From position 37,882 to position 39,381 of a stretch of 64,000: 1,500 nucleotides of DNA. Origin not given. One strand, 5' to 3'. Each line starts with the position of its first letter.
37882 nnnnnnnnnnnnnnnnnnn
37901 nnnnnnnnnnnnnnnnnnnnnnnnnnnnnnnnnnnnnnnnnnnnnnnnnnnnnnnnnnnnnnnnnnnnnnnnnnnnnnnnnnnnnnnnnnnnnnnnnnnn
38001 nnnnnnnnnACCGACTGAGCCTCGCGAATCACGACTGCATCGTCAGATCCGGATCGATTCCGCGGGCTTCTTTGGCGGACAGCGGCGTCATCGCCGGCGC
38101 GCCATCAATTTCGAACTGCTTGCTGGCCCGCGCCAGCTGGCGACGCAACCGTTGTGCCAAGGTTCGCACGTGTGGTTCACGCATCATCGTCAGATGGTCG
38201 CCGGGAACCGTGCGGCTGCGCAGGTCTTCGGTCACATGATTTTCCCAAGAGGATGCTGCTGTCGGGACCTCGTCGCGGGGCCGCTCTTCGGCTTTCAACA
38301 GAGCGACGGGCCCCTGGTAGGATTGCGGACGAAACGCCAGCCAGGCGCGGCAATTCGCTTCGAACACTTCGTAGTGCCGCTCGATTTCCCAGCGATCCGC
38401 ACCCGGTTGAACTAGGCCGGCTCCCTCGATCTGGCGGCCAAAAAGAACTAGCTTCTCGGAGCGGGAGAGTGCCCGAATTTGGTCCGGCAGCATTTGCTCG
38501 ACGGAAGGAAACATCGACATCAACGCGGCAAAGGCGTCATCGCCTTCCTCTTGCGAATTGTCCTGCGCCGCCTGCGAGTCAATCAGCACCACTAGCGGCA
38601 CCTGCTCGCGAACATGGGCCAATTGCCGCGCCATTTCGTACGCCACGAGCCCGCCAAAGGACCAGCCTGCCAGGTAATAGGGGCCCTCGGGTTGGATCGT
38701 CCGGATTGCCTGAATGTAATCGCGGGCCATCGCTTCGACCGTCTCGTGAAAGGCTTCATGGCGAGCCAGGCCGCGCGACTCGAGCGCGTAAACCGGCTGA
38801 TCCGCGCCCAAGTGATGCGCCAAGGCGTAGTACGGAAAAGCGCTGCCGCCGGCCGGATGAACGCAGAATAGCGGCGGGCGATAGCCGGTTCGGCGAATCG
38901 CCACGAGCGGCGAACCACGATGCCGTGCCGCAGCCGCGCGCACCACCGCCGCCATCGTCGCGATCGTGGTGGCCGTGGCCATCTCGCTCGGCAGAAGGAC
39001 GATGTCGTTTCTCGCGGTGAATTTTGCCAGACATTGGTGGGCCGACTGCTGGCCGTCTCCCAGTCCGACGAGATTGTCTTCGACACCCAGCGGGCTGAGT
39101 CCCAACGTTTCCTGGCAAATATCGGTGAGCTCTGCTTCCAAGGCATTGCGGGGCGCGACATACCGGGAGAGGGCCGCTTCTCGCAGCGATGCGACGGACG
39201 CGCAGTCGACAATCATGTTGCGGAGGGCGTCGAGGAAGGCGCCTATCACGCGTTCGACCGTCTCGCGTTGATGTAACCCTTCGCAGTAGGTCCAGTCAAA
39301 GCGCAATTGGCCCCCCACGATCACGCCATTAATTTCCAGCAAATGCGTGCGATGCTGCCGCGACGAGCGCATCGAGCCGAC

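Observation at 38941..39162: Third carrier domain of the NRPS has lost its phosphopantetheine serine (GGDS replaced by GDGQ)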

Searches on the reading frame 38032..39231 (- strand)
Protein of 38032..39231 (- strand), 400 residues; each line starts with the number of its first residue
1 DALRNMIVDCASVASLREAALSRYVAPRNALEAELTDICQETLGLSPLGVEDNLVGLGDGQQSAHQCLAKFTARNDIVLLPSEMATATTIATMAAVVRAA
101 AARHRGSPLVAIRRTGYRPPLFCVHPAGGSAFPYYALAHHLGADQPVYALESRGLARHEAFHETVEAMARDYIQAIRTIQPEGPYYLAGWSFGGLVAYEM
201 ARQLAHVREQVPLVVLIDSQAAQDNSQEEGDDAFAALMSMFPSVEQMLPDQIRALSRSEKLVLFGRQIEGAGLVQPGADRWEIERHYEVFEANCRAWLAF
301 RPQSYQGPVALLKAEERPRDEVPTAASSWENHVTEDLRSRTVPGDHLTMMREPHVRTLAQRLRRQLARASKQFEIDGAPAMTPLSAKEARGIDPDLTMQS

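Call 20: find_homologous_proteins(query=A1, max_evalue=1e-10)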
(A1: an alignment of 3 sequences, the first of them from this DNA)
Query A1 (3 sequences) (400 aa, profile of the alignment): 275 proteins with E <= 1e-10 among 8000 candidates; the best 120 are listed.
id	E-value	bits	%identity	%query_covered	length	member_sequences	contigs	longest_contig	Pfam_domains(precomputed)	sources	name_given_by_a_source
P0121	1.1e-144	501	55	91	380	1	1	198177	PF12697.14,PF00975.27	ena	-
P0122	1.3e-76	276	38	86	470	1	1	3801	PF00550.32,PF12697.14,PF13193.13,PF00975.27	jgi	jgi:thioesterase domain-containing protein/acyl carrier protein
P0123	6.9e-75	271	39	92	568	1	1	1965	PF00550.32,PF00501.35,PF13193.13,PF00975.27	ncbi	ncbi:MAG TPA: thioesterase domain-containing protein, partial [Thermoanaerobaculia bacterium]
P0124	2.5e-74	269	37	87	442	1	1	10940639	PF00550.32,PF12697.14,PF13193.13,PF00975.27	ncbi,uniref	ncbi:alpha/beta fold hydrolase [Archangium gephyra]|uniref:alpha/beta fold hydrolase n=1 Tax=Archang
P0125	4.0e-74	268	35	87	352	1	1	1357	PF00550.32,PF12697.14,PF00975.27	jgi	jgi:thioesterase domain-containing protein/aryl carrier-like protein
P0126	1.2e-73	267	37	86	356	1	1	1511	PF00550.32,PF00975.27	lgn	-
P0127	4.6e-73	265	35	87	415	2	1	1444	PF00550.32,PF12697.14,PF00975.27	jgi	-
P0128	2.1e-72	262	35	87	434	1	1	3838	PF00550.32,PF00975.27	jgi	jgi:thioesterase domain-containing protein/acyl carrier protein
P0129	3.5e-72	262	39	86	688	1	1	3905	PF00550.32,PF00975.27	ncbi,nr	ncbi:MAG TPA: thioesterase domain-containing protein, partial [Thermoanaerobaculia bacterium]|nr:thi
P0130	3.5e-72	262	36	85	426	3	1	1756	PF00550.32,PF00975.27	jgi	jgi:thioesterase domain-containing protein/acyl carrier protein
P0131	2.7e-71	259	36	85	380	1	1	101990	PF00550.32,PF12697.14,PF00561.27,PF00975.27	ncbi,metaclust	ncbi:alpha/beta fold hydrolase, partial [Tumebacillus flagellatus]|metaclust:status=active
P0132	1.2e-69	253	37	86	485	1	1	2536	PF00550.32,PF12697.14,PF13193.13,PF00561.27,PF00975.27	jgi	jgi:aspartate racemase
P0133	5.5e-69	251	35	81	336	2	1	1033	PF00550.32,PF00975.27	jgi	jgi:thioesterase domain-containing protein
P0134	8.1e-69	251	36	86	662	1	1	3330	PF00550.32,PF00501.35,PF13193.13,PF00561.27,PF00975.27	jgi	jgi:thioesterase domain-containing protein/acyl carrier protein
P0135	2.1e-68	249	35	89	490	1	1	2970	PF00550.32,PF13193.13,PF00561.27,PF00975.27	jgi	jgi:thioesterase domain-containing protein/acyl carrier protein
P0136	1.0e-67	247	32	88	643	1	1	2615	PF00550.32,PF00501.35,PF13193.13,PF00975.27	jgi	-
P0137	1.7e-67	246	39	87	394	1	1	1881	PF00550.32,PF00975.27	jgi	jgi:thioesterase domain-containing protein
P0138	1.0e-66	244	35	90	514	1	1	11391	PF00550.32,PF13193.13,PF00975.27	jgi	jgi:thioesterase domain-containing protein/acyl carrier protein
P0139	1.2e-66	244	33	86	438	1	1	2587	PF00550.32,PF00975.27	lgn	-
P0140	3.7e-66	242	34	88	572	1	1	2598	PF00550.32,PF00501.35,PF13193.13,PF00975.27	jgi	jgi:aspartate racemase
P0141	1.1e-65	240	34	87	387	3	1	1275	PF00550.32,PF00975.27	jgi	jgi:thioesterase domain-containing protein/acyl carrier protein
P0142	1.9e-65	240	33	87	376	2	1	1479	PF00550.32,PF12697.14,PF00975.27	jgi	jgi:thioesterase domain-containing protein/acyl carrier protein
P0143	2.8e-65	239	35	89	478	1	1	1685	PF00550.32,PF12697.14,PF13193.13,PF00561.27,PF00975.27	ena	-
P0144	6.9e-65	238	34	90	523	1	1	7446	PF00550.32,PF12697.14,PF13193.13,PF00975.27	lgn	-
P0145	3.5e-64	235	36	86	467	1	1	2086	PF00550.32,PF12697.14,PF13193.13,PF00975.27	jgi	jgi:thioesterase domain-containing protein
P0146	9.5e-64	234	33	87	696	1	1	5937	PF00550.32,PF00501.35,PF13193.13,PF00975.27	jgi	jgi:thioesterase domain-containing protein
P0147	2.7e-63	232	35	86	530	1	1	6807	PF00550.32,PF12697.14,PF13193.13,PF00975.27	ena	-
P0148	8.2e-63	231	31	86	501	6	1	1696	PF00550.32,PF13193.13,PF00975.27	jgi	jgi:thioesterase domain-containing protein/acyl carrier protein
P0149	9.0e-63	231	33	89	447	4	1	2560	PF00550.32,PF13193.13,PF00975.27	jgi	jgi:thioesterase domain-containing protein/acyl carrier protein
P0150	9.5e-63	231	32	85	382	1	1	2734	PF00550.32,PF00975.27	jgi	jgi:thioesterase domain-containing protein/acyl carrier protein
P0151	1.3e-62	230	35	92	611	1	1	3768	PF00550.32,PF00501.35,PF13193.13,PF00975.27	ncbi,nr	ncbi:MAG TPA: thioesterase domain-containing protein, partial [Candidatus Dormibacteraeota bacterium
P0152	1.8e-62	230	31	90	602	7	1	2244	PF00550.32,PF00501.35,PF13193.13,PF00975.27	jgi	jgi:thioesterase domain-containing protein/acyl carrier protein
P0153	4.1e-62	229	32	87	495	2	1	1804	PF00550.32,PF13193.13,PF00975.27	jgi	jgi:thioesterase domain-containing protein/acyl carrier protein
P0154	9.7e-62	227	31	89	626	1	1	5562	PF00550.32,PF12697.14,PF00501.35,PF13193.13,PF00975.27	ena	-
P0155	1.2e-61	227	37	84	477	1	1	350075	PF00550.32,PF13193.13,PF00975.27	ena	-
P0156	1.2e-61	227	35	87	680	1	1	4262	PF00550.32,PF12697.14,PF00501.35,PF13193.13,PF00561.27,PF00975.27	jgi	jgi:thioesterase domain-containing protein/acyl carrier protein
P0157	2.3e-61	226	37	83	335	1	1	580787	PF00550.32,PF12697.14,PF00975.27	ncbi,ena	-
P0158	2.4e-61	226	34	87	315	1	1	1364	PF00550.32,PF00975.27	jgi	-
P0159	2.6e-61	226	34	83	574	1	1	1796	PF00550.32,PF12697.14,PF00501.35,PF00975.27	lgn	-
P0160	2.9e-61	226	34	89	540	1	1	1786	PF00550.32,PF12697.14,PF13193.13,PF00561.27,PF00975.27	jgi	jgi:aspartate racemase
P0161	3.6e-61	225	34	86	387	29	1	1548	PF00550.32,PF12697.14,PF00975.27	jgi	jgi:aspartate racemase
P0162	1.0e-60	224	32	85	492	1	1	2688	PF00550.32,PF12697.14,PF13193.13,PF00975.27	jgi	jgi:thioesterase domain-containing protein/acyl carrier protein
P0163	3.7e-60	222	34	85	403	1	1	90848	PF00550.32,PF12697.14,PF00561.27,PF00975.27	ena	-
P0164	4.1e-60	222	32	92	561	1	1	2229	PF00550.32,PF12697.14,PF00501.35,PF13193.13,PF00561.27,PF00975.27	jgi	jgi:aspartate racemase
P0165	4.4e-60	222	32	85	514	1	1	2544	PF00550.32,PF12697.14,PF13193.13,PF00975.27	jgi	jgi:thioesterase domain-containing protein/acyl carrier protein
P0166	5.3e-60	222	31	87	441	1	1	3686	PF00550.32,PF12697.14,PF13193.13,PF00561.27,PF00975.27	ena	-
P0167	6.3e-60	221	31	87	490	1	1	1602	PF00550.32,PF12697.14,PF13193.13,PF00975.27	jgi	jgi:thioesterase domain-containing protein/acyl carrier protein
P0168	8.3e-60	221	40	49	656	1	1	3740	PF00550.32,PF12697.14,PF00501.35,PF13193.13,PF00561.27,PF00975.27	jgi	-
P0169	2.9e-59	219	33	86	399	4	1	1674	PF00550.32,PF12697.14,PF00975.27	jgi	jgi:thioesterase domain-containing protein/acyl carrier protein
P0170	2.9e-59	219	33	83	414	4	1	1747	PF00550.32,PF00975.27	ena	-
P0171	3.3e-59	219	34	88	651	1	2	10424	PF00550.32,PF00501.35,PF13193.13,PF00975.27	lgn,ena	-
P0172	3.5e-59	219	33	85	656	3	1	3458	PF00550.32,PF12697.14,PF00501.35,PF13193.13,PF00975.27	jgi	jgi:thioesterase domain-containing protein/acyl carrier protein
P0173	3.7e-59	219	33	87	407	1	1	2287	PF20408.5,PF00550.32,PF12697.14,PF00975.27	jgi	jgi:thioesterase domain-containing protein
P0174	3.9e-59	219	39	67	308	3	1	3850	PF12697.14,PF00561.27,PF00975.27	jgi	jgi:thioesterase domain-containing protein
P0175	4.1e-59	219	31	87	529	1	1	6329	PF00550.32,PF12697.14,PF13193.13,PF00975.27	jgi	jgi:thioesterase domain-containing protein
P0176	8.3e-59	218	33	85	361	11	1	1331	PF00550.32,PF00975.27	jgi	jgi:thioesterase domain-containing protein/acyl carrier protein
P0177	1.4e-58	217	33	89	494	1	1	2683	PF00550.32,PF12697.14,PF13193.13,PF00561.27,PF00975.27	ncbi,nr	ncbi:MAG TPA: alpha/beta fold hydrolase, partial [Thermoleophilaceae bacterium]|nr:alpha/beta fold h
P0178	1.6e-58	217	41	50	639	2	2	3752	PF00550.32,PF12697.14,PF00501.35,PF13193.13,PF00561.27,PF00975.27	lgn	-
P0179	1.6e-58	217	30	92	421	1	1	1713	PF00550.32,PF00561.27,PF00975.27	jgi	jgi:thioesterase domain-containing protein/acyl carrier protein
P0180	2.2e-58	216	31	87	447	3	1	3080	PF00550.32,PF12697.14,PF13193.13,PF00561.27,PF00975.27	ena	-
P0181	2.3e-58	216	34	87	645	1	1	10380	PF00550.32,PF00501.35,PF13193.13,PF00975.27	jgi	jgi:thioesterase domain-containing protein/acyl carrier protein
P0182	2.4e-58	216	33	85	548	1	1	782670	PF00668.26,PF00550.32,PF12697.14,PF00975.27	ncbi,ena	-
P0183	2.8e-58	216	32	85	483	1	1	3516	PF00550.32,PF12697.14,PF13193.13,PF00975.27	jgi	jgi:thioesterase domain-containing protein/acyl carrier protein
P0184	3.2e-58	216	34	85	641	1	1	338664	PF00550.32,PF12697.14,PF00501.35,PF13193.13,PF00975.27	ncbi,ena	-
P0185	5.2e-58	215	33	86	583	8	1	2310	PF00550.32,PF12697.14,PF00501.35,PF13193.13,PF00975.27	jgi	jgi:aspartate racemase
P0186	8.2e-58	214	33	89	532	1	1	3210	PF00550.32,PF13193.13,PF00975.27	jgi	jgi:thioesterase domain-containing protein/acyl carrier protein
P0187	9.4e-58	214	31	87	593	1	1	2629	PF00550.32,PF12697.14,PF00501.35,PF13193.13,PF00975.27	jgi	-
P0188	4.1e-57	212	34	78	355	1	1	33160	PF00550.32,PF12697.14,PF00561.27,PF00975.27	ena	-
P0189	5.4e-57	212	32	87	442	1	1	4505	PF00550.32,PF13193.13,PF00975.27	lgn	-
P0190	1.6e-56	210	32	85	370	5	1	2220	PF00550.32,PF00975.27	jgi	-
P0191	2.0e-56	210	32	87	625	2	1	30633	PF00550.32,PF12697.14,PF00501.35,PF13193.13,PF00975.27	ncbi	ncbi:MAG: hypothetical protein V7638_4255, partial [Acidobacteriota bacterium]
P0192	2.6e-56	209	33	85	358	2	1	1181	PF00550.32,PF12697.14,PF00975.27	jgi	jgi:aspartate racemase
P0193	6.0e-56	208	34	81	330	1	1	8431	PF00550.32,PF12697.14,PF00975.27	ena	-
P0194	6.5e-56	208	33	85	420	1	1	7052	PF00550.32,PF00975.27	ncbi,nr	ncbi:MAG: hypothetical protein KJ060_11140, partial [Candidatus Hydrogenedentes bacterium]|nr:hypoth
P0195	1.4e-55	207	33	83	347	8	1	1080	PF00550.32,PF12697.14,PF00561.27,PF00975.27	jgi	jgi:aspartate racemase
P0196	1.7e-55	207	34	87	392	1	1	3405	PF00550.32,PF12697.14,PF00975.27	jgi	-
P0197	1.7e-55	207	31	88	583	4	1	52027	PF00668.26,PF00550.32,PF00975.27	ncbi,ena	-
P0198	1.7e-55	207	44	51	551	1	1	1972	PF00550.32,PF00501.35,PF13193.13,PF00975.27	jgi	jgi:acyl carrier protein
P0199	3.4e-55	206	32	98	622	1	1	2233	PF00550.32,PF12697.14,PF13193.13,PF00975.27,PF03621.19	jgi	jgi:thioesterase domain-containing protein/uncharacterized protein YbdZ (MbtH family)/acyl carrier p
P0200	6.6e-55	205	33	75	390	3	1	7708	PF00550.32,PF12697.14,PF00975.27,PF12146.16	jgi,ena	-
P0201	1.8e-54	203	33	85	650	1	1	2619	PF00550.32,PF00501.35,PF13193.13,PF00975.27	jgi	jgi:thioesterase domain-containing protein/acyl carrier protein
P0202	2.1e-54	203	32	80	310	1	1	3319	PF00550.32,PF00975.27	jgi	jgi:thioesterase domain-containing protein/acyl carrier protein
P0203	2.3e-54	203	32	85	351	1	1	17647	PF00550.32,PF12697.14,PF00975.27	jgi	jgi:thioesterase domain-containing protein/acyl carrier protein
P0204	2.5e-54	203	36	71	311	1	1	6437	PF12697.14,PF00975.27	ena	-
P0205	9.3e-54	201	31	84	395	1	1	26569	PF00550.32,PF12697.14,PF00975.27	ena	-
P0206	1.7e-53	200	33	67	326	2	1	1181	PF12697.14,PF00975.27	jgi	jgi:thioesterase domain-containing protein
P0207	2.5e-53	200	32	86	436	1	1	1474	PF00550.32,PF12697.14,PF13193.13,PF00975.27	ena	-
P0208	2.6e-53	200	33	81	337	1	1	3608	PF00550.32,PF12697.14,PF00561.27,PF00975.27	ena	-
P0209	2.8e-53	199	30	87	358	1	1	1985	PF00561.27,PF00975.27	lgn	-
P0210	2.8e-53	199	34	84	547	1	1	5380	PF00550.32,PF13193.13,PF00975.27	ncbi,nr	ncbi:MAG TPA: thioesterase domain-containing protein, partial [Longimicrobium sp.]|nr:thioesterase d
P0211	3.0e-53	199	33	73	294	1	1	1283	PF00975.27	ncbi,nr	ncbi:MAG: hypothetical protein F6K28_54945 [Microcoleus sp. SIO2G3]|nr:hypothetical protein [Microco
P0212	4.3e-53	199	34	92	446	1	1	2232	PF00550.32,PF00975.27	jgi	jgi:thioesterase domain-containing protein/acyl carrier protein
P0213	4.3e-53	199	36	70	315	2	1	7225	PF00550.32,PF12697.14,PF00975.27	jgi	jgi:thioesterase domain-containing protein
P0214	4.2e-52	196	39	52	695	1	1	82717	PF00550.32,PF00501.35,PF13193.13,PF00975.27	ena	-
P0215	1.3e-51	194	31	85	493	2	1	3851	PF00550.32,PF12697.14,PF00975.27,PF12146.16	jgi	jgi:thioesterase domain-containing protein/acyl carrier protein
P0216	1.9e-51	193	37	65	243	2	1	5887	PF00975.27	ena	-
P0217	3.4e-51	193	30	87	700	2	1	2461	PF00668.26,PF00550.32,PF12697.14,PF00975.27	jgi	jgi:thioesterase domain-containing protein/acyl carrier protein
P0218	3.8e-51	192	31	83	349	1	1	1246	PF00550.32,PF12697.14,PF00975.27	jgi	jgi:thioesterase domain-containing protein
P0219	4.9e-51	192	32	86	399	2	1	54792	PF00550.32,PF12697.14,PF13193.13,PF00975.27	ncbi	-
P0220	6.0e-51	192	45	49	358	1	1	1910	PF00550.32,PF00975.27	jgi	jgi:thioesterase domain-containing protein/acyl carrier protein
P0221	7.4e-51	192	33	86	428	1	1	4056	PF00550.32,PF00975.27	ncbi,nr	ncbi:MAG TPA: thioesterase domain-containing protein, partial [Longimicrobium sp.]|nr:thioesterase d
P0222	1.2e-50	191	31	87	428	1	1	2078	PF00550.32,PF00975.27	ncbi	ncbi:MAG TPA: thioesterase domain-containing protein, partial [Longimicrobiaceae bacterium]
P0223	1.2e-50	191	31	89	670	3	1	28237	PF00550.32,PF14765.13,PF00975.27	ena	-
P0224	1.3e-50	191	34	86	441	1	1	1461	PF00550.32,PF00975.27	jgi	-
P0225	1.5e-50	191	33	90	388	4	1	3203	PF00550.32,PF00975.27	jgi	jgi:acetoacetyl-CoA synthetase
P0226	2.1e-50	190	38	66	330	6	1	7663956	PF00975.27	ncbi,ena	-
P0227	2.4e-50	190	32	85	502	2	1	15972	PF00550.32,PF13193.13,PF00975.27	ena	-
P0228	3.4e-50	189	32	87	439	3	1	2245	PF00550.32,PF00975.27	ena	-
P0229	3.8e-50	189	33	72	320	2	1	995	PF12697.14,PF00975.27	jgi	-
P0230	4.9e-50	189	33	86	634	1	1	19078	PF00550.32,PF00501.35,PF13193.13,PF00975.27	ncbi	ncbi:MAG TPA: thioesterase domain-containing protein, partial [Thermoanaerobaculia bacterium]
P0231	5.2e-50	189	36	64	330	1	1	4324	PF00975.27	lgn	-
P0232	6.9e-50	188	33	86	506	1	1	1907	PF00550.32,PF13193.13,PF00975.27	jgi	jgi:thioesterase domain-containing protein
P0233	1.7e-49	187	33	69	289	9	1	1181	PF12697.14,PF00975.27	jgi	jgi:thioesterase domain-containing protein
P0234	3.5e-49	186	40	62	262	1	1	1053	PF00975.27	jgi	jgi:thioesterase domain-containing protein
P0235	5.3e-49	185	32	90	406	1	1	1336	PF00550.32,PF00975.27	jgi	jgi:thioesterase domain-containing protein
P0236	6.1e-49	185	32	82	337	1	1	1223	PF00550.32,PF12697.14,PF00561.27,PF00975.27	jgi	jgi:thioesterase domain-containing protein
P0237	1.2e-48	184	33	71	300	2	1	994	PF00975.27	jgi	jgi:thioesterase domain-containing protein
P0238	2.4e-48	183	31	85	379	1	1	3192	PF00550.32,PF12697.14,PF00975.27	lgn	-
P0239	3.7e-48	183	32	88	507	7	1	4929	PF00550.32,PF00975.27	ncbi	-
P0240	4.6e-48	182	30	86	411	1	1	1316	PF00550.32,PF12697.14,PF00975.27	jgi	-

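Call 22: find_encoding_contigs(protein=P0121, flank=10000, max_places=3)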
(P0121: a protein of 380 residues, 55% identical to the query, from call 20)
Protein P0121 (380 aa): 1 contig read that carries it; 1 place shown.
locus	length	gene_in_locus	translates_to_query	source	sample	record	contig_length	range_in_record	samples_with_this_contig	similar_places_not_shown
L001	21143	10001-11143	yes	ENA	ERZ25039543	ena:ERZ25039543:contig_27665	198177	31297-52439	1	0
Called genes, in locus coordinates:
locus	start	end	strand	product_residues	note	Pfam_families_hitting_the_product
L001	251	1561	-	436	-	PF00849:PseudoU_synth_2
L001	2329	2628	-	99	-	PF07876:Dabb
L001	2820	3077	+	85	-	-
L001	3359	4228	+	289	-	PF00501:AMP-binding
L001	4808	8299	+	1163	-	PF23024:AMP-dom_DIP2-like (weak), PF00550:PP-binding, PF00668:Condensation, PF00501:AMP-binding, PF13193:AMP-binding_C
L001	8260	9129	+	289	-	PF00550:PP-binding, PF00668:Condensation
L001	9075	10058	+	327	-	PF00668:Condensation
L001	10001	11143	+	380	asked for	PF00975:Thioesterase, PF12697:Abhydrolase_6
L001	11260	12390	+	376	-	PF12704:MacB_PCD, PF02687:FtsX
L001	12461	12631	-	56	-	-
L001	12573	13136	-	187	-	-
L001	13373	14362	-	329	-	-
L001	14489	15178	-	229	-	PF00005:ABC_tran, PF13304:AAA_21 (faint)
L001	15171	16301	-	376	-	PF12704:MacB_PCD, PF02687:FtsX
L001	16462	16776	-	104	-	PF09492:Pec_lyase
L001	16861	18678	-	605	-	PF12904:Collagen_bind_2 (weak), PF09492:Pec_lyase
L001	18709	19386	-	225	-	PF16586:DUF5060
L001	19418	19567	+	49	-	-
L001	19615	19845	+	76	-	-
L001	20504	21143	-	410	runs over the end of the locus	-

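Call 40: predict_structure(alignment_id=A4)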
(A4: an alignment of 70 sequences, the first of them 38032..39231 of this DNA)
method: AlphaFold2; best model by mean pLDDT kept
length: 400 residues; sequences in the alignment: 70
mean_pLDDT: 88.8   pTM: 0.86
mean pLDDT of the five models: 88.8, 88.2, 88.0, 86.9, 86.5
residues with pLDDT >= 90: 280; 70-90: 83; 50-70: 26; < 50: 11
segments of 3 or more residues with pLDDT < 50: 389-393, 395-400
pLDDT, mean of each block of 10 residues (from residue 1): 74 79 92 96 95 90 95 93 94 95 90 96 96 96 98 89 97 97 97 97 98 97 69 74 78 90 91 88 92 92 96 88 71 94 95 98 98 89 58 42
secondary structure, 60 per line:
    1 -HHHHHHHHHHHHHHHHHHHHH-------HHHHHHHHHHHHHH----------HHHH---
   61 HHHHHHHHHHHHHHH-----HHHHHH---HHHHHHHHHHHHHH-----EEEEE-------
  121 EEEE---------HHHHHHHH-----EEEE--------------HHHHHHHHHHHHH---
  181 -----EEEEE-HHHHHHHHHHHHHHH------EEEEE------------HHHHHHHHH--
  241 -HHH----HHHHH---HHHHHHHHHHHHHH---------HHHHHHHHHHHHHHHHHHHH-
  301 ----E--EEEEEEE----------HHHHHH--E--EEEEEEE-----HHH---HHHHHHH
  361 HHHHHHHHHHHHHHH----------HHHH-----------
elements in order: H2-22 H30-43 H54-57 H61-75 H81-86 H90-103 E109-113 E121-124 H134-141 E147-150 H165-177 E186-190 H192-206 E213-217 H230-238 H249-253 H257-270 H280-299 E308-314 H325-330 E336-342 H354-375 H386-389
